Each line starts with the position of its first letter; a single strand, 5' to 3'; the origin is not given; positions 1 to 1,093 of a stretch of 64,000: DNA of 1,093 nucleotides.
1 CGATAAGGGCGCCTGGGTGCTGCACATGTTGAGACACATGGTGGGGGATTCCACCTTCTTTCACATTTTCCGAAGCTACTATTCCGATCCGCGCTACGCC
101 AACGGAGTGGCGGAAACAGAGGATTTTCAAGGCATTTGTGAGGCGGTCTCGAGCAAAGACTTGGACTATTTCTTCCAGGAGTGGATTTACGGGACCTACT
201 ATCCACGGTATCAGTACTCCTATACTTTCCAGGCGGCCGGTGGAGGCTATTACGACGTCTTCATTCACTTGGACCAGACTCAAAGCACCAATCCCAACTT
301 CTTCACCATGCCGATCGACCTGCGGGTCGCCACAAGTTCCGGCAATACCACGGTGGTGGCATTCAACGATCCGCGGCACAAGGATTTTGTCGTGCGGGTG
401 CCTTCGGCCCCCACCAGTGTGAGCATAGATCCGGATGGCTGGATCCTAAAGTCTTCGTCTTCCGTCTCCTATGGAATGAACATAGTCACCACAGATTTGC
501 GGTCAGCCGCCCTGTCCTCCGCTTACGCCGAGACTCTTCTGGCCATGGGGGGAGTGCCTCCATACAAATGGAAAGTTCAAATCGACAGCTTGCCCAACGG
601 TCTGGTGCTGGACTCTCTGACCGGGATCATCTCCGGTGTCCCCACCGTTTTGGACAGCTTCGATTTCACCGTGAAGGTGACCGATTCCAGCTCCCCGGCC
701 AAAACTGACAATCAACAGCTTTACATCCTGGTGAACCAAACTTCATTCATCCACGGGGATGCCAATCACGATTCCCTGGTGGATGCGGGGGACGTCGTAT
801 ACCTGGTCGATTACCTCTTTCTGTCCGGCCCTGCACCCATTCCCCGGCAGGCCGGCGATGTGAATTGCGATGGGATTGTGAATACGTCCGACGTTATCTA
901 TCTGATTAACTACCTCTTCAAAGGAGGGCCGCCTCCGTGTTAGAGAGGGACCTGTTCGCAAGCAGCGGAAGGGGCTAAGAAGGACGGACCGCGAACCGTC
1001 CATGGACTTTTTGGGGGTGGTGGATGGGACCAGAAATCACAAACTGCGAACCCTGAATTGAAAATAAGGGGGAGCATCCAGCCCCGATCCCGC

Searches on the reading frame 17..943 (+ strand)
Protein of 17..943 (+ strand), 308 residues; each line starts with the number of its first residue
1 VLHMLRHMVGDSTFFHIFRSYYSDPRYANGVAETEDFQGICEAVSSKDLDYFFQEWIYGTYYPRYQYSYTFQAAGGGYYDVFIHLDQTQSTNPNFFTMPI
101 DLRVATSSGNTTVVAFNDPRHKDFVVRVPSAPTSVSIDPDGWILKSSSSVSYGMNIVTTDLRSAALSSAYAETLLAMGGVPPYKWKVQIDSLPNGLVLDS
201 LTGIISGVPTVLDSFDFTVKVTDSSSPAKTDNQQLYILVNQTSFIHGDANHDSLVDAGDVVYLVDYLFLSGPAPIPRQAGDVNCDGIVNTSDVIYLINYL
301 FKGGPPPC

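Call 62: search_protein_families(library=pfam, proteins=[window:17-943:+], max_evalue=0.00001)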
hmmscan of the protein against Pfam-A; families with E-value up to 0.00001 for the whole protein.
window:17-943:+ (308 aa): 2 families
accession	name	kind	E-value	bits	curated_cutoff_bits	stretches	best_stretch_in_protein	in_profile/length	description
PF05345.18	He_PIG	-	5.9e-09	36.7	24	1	174-230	23-88/96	Putative Ig domain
PF00404.24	Dockerin_1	-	6.1e-09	36.4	22.9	1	246-300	1-56/57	Dockerin type I domain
